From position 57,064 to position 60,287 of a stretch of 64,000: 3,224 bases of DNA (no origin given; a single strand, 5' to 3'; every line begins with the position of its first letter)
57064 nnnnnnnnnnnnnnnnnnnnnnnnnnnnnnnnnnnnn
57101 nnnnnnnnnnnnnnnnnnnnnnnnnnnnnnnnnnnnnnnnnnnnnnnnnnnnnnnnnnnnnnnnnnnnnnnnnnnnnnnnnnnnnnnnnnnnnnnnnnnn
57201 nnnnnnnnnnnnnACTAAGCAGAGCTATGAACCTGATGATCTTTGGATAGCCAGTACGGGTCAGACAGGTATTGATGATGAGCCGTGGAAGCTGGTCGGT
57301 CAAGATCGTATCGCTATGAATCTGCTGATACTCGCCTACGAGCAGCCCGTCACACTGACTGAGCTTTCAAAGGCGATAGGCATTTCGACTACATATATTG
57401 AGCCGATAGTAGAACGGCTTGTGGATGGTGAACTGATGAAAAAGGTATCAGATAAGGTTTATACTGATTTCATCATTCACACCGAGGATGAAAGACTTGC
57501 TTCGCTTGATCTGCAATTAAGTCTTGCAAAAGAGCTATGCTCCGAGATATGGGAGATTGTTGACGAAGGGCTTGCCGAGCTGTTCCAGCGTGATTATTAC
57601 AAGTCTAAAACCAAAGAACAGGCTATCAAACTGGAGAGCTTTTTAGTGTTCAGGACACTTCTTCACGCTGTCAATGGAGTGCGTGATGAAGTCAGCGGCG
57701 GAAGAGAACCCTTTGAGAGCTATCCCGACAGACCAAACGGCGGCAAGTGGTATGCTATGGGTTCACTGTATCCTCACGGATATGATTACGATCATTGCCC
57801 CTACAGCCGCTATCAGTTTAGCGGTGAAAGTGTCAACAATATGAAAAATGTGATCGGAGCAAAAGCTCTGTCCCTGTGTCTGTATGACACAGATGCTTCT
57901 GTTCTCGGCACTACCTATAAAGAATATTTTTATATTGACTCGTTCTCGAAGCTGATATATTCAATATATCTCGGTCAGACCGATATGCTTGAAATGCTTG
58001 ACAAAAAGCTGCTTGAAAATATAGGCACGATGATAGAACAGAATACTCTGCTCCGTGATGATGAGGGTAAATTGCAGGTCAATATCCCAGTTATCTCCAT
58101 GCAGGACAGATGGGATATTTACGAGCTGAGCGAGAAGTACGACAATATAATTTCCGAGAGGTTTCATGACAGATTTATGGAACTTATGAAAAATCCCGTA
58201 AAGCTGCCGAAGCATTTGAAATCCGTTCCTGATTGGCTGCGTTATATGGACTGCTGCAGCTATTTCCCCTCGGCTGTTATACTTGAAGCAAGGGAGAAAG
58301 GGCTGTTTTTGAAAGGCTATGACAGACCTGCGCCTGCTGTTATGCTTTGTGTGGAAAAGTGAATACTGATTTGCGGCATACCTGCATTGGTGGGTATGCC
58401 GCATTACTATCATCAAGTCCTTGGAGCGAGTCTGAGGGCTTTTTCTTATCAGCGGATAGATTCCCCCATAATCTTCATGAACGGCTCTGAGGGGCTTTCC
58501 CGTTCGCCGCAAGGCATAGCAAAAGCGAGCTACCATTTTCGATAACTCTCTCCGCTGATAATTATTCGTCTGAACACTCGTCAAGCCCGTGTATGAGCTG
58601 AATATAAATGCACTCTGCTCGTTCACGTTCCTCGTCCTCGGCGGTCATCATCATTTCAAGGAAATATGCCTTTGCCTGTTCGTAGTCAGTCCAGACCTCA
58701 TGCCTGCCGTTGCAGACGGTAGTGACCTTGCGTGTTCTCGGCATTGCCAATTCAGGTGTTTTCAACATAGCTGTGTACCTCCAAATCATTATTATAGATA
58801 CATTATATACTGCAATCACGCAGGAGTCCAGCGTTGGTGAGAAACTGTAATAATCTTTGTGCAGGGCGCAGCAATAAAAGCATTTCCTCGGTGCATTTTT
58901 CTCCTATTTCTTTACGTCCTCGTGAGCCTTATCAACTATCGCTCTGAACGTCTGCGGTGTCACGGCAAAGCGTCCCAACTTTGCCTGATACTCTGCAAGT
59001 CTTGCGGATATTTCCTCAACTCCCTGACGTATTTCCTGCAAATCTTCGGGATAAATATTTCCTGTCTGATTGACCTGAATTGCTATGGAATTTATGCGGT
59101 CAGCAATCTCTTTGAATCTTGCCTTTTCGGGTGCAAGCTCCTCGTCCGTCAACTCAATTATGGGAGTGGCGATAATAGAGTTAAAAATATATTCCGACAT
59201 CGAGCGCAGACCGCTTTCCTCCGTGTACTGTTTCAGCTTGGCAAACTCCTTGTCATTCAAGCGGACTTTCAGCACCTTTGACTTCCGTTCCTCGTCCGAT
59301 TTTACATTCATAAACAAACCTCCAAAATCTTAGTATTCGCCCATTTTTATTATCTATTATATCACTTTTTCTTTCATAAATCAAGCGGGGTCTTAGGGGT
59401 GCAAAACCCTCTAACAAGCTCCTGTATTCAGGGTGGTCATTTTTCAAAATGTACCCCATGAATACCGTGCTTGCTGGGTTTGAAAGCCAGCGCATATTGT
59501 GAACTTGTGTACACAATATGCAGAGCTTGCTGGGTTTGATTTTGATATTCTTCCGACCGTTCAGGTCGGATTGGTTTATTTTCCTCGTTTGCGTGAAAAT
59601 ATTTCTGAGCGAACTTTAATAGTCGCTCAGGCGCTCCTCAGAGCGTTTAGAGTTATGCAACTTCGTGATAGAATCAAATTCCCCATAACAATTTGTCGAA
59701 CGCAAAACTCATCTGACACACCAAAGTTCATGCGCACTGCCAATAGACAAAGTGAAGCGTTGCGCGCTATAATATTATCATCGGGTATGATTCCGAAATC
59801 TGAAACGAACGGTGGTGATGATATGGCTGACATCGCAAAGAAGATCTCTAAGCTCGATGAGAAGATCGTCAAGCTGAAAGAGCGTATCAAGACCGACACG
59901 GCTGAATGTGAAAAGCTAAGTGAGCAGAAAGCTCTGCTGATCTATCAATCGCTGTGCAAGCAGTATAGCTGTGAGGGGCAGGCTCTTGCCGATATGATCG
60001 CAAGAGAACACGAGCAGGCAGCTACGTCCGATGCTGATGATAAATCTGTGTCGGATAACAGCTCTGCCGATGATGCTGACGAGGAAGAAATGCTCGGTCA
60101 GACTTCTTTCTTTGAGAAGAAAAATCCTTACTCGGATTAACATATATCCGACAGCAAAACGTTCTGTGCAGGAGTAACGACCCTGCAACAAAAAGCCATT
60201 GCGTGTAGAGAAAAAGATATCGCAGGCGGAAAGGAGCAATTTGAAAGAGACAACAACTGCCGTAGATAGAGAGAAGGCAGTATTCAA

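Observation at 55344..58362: Tandemly duplicated ECF sigma factors with large, dissimilar C-terminal extensions and no anti-sigma partner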

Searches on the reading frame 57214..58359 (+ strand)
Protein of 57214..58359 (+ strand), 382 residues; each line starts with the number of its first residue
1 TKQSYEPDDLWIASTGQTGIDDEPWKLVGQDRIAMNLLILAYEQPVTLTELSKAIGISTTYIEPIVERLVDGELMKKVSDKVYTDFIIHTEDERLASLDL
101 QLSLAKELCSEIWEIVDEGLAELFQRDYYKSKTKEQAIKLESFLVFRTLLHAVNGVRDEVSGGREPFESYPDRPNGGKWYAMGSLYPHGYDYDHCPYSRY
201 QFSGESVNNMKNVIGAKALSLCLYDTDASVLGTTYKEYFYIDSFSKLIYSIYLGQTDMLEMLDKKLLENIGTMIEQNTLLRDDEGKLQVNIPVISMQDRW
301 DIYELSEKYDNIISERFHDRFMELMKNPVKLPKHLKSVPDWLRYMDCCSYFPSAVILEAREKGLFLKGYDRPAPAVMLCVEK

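Call 35: search_solved_structures(query=window:57214-58359:+, max_evalue=10)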
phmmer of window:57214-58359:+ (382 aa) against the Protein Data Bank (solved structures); distinct sequences matched with E-value up to 10: 1.
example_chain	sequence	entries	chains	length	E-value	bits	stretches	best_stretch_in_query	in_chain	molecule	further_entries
5jls_A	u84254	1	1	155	1.5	11.1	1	36-135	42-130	Adhesin competence repressor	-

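Call 36: search_protein_families(library=phrogs, proteins=[window:57214-58359:+], max_evalue=0.1)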
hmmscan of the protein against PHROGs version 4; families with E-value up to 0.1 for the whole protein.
window:57214-58359:+ (382 aa): 4 families
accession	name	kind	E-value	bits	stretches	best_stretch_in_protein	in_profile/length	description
phrog_24072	-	unknown function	0.0091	17.2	1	37-77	17-57/135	-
phrog_16568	-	moron, auxiliary metabolic gene and host takeover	0.02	16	1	39-81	13-55/129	Ren-like exclusion protein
phrog_31717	-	unknown function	0.04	14.1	1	35-81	108-151/222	-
phrog_2113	-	unknown function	0.063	14.2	0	41-96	23-80/113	-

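Call 39: find_homologous_proteins(query=window:57214-58359:+, max_evalue=0.001)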
Query window:57214-58359:+ (382 aa): 1029 proteins with E <= 0.001 among 3752 candidates; the best 120 are listed.
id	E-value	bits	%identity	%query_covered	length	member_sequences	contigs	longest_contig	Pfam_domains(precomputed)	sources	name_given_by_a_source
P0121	8.2e-250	846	97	100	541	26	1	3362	PF04545.23,PF04542.21,PF08281.19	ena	-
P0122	1.9e-235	799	91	100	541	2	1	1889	PF04545.23,PF04542.21,PF08281.19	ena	-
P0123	1.2e-219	747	84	100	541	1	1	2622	PF04545.23,PF04542.21,PF08281.19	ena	-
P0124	8.9e-219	744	84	100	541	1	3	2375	PF04545.23,PF04542.21,PF08281.19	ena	-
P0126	4.5e-209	712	80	100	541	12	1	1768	PF04545.23,PF04542.21,PF08281.19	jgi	jgi:RNA polymerase sigma-70 factor (ECF subfamily)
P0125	6.5e-204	695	77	100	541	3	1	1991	PF04545.23,PF04542.21,PF08281.19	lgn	-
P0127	9.1e-196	668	77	100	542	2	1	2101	PF04545.23,PF04542.21,PF08281.19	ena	-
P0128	4.4e-170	584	65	100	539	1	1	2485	PF04545.23,PF04542.21,PF08281.19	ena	-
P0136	1.1e-166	573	64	100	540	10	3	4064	PF04545.23,PF04542.21,PF08281.19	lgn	-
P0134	1.2e-166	573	64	100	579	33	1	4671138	PF04545.23,PF04542.21,PF08281.19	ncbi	ncbi:RNA polymerase sigma factor [Butyrivibrio fibrisolvens]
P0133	1.2e-166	573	64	100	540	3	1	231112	PF04545.23,PF04542.21,PF08281.19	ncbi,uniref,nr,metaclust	ncbi:RNA polymerase sigma factor [Butyrivibrio sp. MC2021]|uniref:RNA polymerase sigma factor n=1 Ta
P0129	9.3e-166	570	64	100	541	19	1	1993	PF04545.23,PF04542.21,PF08281.19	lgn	-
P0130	1.9e-163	562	65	100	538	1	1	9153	PF04545.23,PF04542.21,PF08281.19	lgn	-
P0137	4.1e-162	558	62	100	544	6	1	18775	PF04545.23,PF04542.21,PF08281.19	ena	-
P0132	1.4e-161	556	63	100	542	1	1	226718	PF04545.23,PF04542.21,PF08281.19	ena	-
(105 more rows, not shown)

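Call 57: find_related_loci(query=A4, collection=viral_contigs, flank=6000)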
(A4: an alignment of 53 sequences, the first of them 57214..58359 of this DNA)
Query A4 (382 aa) in viral_contigs; peptide patterns used: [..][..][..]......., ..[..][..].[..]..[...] (x = any residue, [..] = any of these).
54 stretches matched a pattern, but none encodes a relative of the query by tblastn (E <= 1e-3).

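Call 62: predict_structure(alignment_id=A4)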
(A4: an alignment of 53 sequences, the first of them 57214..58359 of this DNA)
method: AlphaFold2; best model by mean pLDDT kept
length: 382 residues; sequences in the alignment: 53
mean_pLDDT: 93.6   pTM: 0.91
mean pLDDT of the five models: 93.6, 93.5, 93.0, 91.9, 91.6
residues with pLDDT >= 90: 330; 70-90: 42; 50-70: 8; < 50: 2
segments of 3 or more residues with pLDDT < 50: none
pLDDT, mean of each block of 10 residues (from residue 1): 72 91 90 96 97 94 97 96 97 96 99 99 98 97 98 97 94 94 94 92 92 93 94 72 91 83 86 94 94 98 98 99 97 94 96 98 94 96 95
secondary structure, 60 per line:
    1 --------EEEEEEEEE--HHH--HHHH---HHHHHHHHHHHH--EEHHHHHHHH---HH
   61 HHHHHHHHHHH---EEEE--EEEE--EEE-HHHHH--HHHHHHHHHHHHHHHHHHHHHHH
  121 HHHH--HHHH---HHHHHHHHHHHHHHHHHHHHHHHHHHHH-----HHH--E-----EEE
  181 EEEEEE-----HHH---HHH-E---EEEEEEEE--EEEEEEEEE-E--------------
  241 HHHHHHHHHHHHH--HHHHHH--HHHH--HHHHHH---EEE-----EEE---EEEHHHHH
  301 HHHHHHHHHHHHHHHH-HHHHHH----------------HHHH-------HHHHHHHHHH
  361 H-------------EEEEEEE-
elements in order: E9-17 H25-28 H32-43 H48-55 H59-71 E75-78 E81-84 E87-89 H91-95 H98-124 H127-130 H134-161 E178-186 E206-213 E216-224 H241-253 H256-261 H264-267 H270-275 E279-281 E287-289 E293-295 H296-316 H318-323 H340-343 H351-361 E375-381

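Call 73: find_related_loci(query=A4, collection=metagenome_contigs, flank=5000)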
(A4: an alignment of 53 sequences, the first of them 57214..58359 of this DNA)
Query A4 (382 aa) in metagenome_contigs; peptide patterns used: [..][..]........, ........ (x = any residue, [..] = any of these).
384 stretches matched a pattern; 130 encode a relative of the query (tblastn E <= 1e-3); the best 80 are kept; 80 distinct loci.
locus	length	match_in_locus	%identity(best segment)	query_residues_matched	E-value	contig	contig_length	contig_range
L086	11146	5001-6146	96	1-382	0e+0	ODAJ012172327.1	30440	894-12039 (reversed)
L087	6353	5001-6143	63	1-382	4e-172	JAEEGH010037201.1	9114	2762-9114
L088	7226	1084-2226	63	1-382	6e-172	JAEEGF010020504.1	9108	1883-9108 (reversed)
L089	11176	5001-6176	51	1-382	7e-132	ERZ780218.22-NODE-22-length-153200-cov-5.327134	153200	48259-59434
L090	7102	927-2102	51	1-382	6e-132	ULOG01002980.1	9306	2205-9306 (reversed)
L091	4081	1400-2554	52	2-381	2e-130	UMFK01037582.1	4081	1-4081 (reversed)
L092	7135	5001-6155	51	2-381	1e-127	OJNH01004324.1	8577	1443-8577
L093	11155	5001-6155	51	2-381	1e-127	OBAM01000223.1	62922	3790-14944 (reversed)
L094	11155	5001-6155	51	2-381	1e-127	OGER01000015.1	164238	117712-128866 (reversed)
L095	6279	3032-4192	49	2-381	4e-128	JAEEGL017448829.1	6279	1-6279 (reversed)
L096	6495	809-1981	52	1-382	2e-127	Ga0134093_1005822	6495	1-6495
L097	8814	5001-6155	51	2-381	2e-127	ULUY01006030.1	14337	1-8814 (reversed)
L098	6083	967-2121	51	2-381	1e-127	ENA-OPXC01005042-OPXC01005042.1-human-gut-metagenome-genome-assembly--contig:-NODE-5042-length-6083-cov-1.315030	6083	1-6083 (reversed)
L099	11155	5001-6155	51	2-381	9e-127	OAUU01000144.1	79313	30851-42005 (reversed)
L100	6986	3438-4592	50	2-381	1e-126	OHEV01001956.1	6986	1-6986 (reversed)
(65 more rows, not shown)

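Call 88: fold_search(model_id=the predicted structure, library=pdb)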
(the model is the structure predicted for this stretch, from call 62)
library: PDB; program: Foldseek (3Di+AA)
matches with E <= 10: 1228; with E <= 0.001: 0
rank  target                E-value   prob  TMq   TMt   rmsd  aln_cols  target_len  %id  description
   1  2cwe                  3.2e-02  0.91  0.16  0.31  14.4       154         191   16  Crystal structure of hypothetical transcriptional regulator protein, PH1932 from Pyrococcus horikoshii OT3 (released 2005-12-20)
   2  7wdq_A                3.2e-02  0.77  0.16  0.18  16.5       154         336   15  DsyB in complex with SAM (released 2022-06-01)
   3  2uwm_B                3.4e-02  1.00  0.13  0.24   1.5        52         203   29  C-TERMINAL DOMAIN(WH2-WH4) OF ELONGATION FACTOR SELB IN COMPLEX WITH SECIS RNA (released 2007-05-08)
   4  1wsu_B                3.6e-02  1.00  0.14  0.41   5.5        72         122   26  C-terminal domain of elongation factor selB complexed with SECIS RNA (released 2005-01-25)
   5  8bid_A                4.2e-02  0.38  0.14  0.16  16.6       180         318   12  O-Methyltransferase Plu4890 (mutant H229N) in complex with SAH and AQ-270a (released 2023-03-08)
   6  2uwm_A                4.8e-02  1.00  0.13  0.26   1.4        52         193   29  C-TERMINAL DOMAIN(WH2-WH4) OF ELONGATION FACTOR SELB IN COMPLEX WITH SECIS RNA (released 2007-05-08)
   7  7wdq_C                5.3e-02  0.66  0.17  0.18  14.6       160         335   11  DsyB in complex with SAM (released 2022-06-01)
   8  8bie_A                5.6e-02  0.38  0.13  0.15  17.6       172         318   14  O-Methyltransferase Plu4894 in complex with SAH (released 2023-03-08)
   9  6j0e_A                6.3e-02  0.98  0.14  0.41  10.3        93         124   17  Structures of two ArsR As(III)-responsive repressors: implications for the mechanism of derepression (released 2019-07-03)
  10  22oz_H                6.7e-02  1.00  0.15  0.34   2.6        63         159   19  Structural insights into HpaR-mediated recognition of hrpX and hrpG in Xanthomonas campestris pv. campestris (released 2026-03-11)
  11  2pjp_A                6.7e-02  0.75  0.14  0.41  18.4       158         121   14  Structure of the mRNA-binding domain of elongation factor SelB from E.coli in complex with SECIS RNA (released 2007-10-30)
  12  4y66_E                6.7e-02  0.51  0.13  0.31  23.3       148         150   18  Crystal structure of Giardia lamblia Hop2-Mnd1 complex (released 2015-03-18)
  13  1lva                  7.1e-02  1.00  0.13  0.19   1.5        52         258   29  Crystal structure of a C-terminal fragment of Moorella thermoacetica elongation factor SelB (released 2002-08-21)
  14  3jth_B                7.5e-02  1.00  0.14  0.52   2.6        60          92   18  Crystal structure of a transcriptional regulator HlyU from Vibrio vulnificus CMCP6 (released 2010-03-16)
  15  8bgz_A                7.5e-02  0.30  0.14  0.16  16.6       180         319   12  O-Methyltransferase Plu4890 (mutant H229N) in complex with SAH and AQ-256 (released 2023-03-08)
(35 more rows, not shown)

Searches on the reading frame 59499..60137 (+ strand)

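Call 17: search_protein_families(library=pfam, proteins=[window:59499-60137:+], max_evalue=0.01)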
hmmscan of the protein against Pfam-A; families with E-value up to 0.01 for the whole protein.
window:59499-60137:+ (213 aa): 1 family
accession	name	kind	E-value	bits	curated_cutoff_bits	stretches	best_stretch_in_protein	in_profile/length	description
PF15070.11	GOLGA2L5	-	0.0022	17.4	29.2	1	111-165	200-252/520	Putative golgin subfamily A member 2-like protein 5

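Call 36: search_protein_families(library=phrogs, proteins=[window:59499-60137:+], max_evalue=0.1)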
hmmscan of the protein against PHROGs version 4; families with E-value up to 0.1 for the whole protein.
window:59499-60137:+ (213 aa): 1 family
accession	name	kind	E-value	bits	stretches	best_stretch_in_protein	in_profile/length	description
phrog_17481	-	tail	0.049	14.6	1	107-179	69-139/185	minor tail protein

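Call 37: search_protein_families(library=padloc, proteins=[window:59499-60137:+], max_evalue=0.1)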
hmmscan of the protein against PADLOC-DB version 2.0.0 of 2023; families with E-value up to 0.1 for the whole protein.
window:59499-60137:+ (213 aa): 0 families
